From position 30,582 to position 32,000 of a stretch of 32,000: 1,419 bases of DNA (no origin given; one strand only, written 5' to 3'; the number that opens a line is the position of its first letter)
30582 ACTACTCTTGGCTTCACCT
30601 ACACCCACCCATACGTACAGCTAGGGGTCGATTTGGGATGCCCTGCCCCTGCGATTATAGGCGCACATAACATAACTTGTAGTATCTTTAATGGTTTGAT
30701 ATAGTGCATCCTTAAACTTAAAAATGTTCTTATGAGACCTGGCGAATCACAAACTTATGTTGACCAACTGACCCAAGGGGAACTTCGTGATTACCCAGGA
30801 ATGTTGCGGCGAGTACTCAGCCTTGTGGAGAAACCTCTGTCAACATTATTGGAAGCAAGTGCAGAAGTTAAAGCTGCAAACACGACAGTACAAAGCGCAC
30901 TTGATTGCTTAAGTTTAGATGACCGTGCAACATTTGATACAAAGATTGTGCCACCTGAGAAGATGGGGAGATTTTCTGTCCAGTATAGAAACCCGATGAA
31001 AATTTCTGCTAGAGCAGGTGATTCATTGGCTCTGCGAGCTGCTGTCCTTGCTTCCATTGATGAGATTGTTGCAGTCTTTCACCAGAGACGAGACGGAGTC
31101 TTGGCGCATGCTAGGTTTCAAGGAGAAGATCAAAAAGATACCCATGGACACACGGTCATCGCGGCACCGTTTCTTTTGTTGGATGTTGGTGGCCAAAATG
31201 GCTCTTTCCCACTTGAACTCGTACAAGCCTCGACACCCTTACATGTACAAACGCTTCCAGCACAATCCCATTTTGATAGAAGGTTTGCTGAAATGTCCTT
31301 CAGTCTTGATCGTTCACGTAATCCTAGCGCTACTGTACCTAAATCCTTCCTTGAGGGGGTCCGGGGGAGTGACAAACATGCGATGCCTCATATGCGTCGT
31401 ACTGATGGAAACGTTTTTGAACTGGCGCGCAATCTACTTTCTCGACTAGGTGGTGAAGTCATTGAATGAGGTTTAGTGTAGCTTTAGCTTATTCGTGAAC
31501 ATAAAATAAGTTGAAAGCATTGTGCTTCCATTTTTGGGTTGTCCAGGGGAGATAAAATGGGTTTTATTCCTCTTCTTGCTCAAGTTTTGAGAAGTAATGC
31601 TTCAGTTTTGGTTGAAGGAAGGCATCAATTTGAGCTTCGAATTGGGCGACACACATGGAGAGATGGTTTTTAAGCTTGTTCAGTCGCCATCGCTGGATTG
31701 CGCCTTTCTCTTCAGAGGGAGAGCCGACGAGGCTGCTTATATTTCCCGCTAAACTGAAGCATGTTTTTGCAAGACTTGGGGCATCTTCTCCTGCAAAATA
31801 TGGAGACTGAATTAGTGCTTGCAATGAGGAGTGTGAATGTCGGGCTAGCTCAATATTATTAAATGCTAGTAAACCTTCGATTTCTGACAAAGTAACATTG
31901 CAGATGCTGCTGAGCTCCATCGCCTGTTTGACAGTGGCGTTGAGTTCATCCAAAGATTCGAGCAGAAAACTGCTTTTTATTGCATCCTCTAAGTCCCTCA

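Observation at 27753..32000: tRNA-Thr-anchored array of single-ORFan cassettes separated by a conserved 55-85 bp repeat, with no recombinase in view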

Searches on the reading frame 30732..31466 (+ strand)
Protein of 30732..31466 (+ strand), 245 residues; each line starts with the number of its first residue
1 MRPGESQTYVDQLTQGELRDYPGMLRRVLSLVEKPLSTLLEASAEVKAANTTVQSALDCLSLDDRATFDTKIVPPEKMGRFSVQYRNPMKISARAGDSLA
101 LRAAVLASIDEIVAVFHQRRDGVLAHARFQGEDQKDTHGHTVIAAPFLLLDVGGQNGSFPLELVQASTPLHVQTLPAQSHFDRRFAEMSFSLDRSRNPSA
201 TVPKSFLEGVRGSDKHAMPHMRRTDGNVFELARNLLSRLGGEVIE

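Call 10: search_protein_families(library=pfam, proteins=[window:30732-31466:+], max_evalue=1)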
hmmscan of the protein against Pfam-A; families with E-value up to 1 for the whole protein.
window:30732-31466:+ (245 aa): 0 families

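Call 11: search_protein_families(library=ncbifam, proteins=[window:30732-31466:+], max_evalue=1)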
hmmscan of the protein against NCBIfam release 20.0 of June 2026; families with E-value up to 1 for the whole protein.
window:30732-31466:+ (245 aa): 0 families

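Call 13: find_encoding_contigs(protein=window:30732-31466:+, flank=10000, max_places=10)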
Protein window:30732-31466:+ (245 aa): 1 contig read that carries it; 1 place shown.
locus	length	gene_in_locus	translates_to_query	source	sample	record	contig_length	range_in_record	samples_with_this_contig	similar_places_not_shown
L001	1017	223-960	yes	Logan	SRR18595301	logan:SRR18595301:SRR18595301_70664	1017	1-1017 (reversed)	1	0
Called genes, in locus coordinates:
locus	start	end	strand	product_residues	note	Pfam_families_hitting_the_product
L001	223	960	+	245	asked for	-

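Call 72: search_protein_families(library=padloc, proteins=[window:30732-31466:+], max_evalue=0.1)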
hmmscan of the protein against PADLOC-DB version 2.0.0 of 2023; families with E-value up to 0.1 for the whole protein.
window:30732-31466:+ (245 aa): 0 families

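Call 73: search_protein_families(library=phrogs, proteins=[window:30732-31466:+], max_evalue=0.1)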
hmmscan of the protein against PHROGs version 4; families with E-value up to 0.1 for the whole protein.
window:30732-31466:+ (245 aa): 0 families

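Call 80: search_protein_representatives(protein=window:30732-31466:+)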
Query: 245 residues. Proteins with E-value up to 0.001 (for the whole library): 3; up to 1e-10: 1; up to 1e-30: 1. The best 3 are listed.
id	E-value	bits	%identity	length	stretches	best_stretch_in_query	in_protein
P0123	2.5e-156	534.3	100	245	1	1-245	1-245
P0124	4.7e-07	46.0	33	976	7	149-214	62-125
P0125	8.8e-05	38.6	28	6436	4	197-244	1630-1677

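Call 102: predict_structure(protein=window:30732-31466:+)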
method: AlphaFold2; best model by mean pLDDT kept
length: 245 residues; sequences in the alignment: 1
mean_pLDDT: 36.1   pTM: 0.23
mean pLDDT of the five models: 36.1, 30.0, 28.8, 28.7, 27.9
residues with pLDDT >= 90: 0; 70-90: 0; 50-70: 19; < 50: 226
segments of 3 or more residues with pLDDT < 50: 1-3, 31-245
pLDDT, mean of each block of 10 residues (from residue 1): 50 53 50 39 40 41 34 34 34 30 34 37 39 37 37 33 29 24 26 31 33 30 35 38 32
secondary structure, 60 per line:
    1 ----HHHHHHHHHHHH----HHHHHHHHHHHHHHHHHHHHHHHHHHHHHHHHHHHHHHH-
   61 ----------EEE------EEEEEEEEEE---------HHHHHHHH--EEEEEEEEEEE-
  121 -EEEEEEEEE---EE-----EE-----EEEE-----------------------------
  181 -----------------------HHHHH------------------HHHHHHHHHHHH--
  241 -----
elements in order: H5-16 H21-59 E71-73 E80-89 H99-106 E109-119 E122-130 E148-151 H204-208 H227-238

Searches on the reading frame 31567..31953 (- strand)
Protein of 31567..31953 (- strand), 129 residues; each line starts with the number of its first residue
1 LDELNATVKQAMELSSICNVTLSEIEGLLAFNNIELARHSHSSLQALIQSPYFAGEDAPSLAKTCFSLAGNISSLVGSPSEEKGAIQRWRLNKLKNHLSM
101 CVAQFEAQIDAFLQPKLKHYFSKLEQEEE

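Call 10: search_protein_families(library=pfam, proteins=[window:31567-31953:-], max_evalue=1)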
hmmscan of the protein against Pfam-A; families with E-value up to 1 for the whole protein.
window:31567-31953:- (129 aa): 0 families

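Call 11: search_protein_families(library=ncbifam, proteins=[window:31567-31953:-], max_evalue=1)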
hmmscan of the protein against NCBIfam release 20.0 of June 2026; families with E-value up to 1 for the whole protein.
window:31567-31953:- (129 aa): 0 families

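Call 27: find_encoding_contigs(protein=window:31567-31953:-, flank=10000, max_places=10)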
Protein window:31567-31953:- (129 aa): no gene with exactly this product is on record in the collection.

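Call 72: search_protein_families(library=padloc, proteins=[window:31567-31953:-], max_evalue=0.1)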
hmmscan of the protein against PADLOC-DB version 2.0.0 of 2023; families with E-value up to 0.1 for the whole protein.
window:31567-31953:- (129 aa): 0 families

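Call 73: search_protein_families(library=phrogs, proteins=[window:31567-31953:-], max_evalue=0.1)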
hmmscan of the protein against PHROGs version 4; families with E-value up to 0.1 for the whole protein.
window:31567-31953:- (129 aa): 0 families
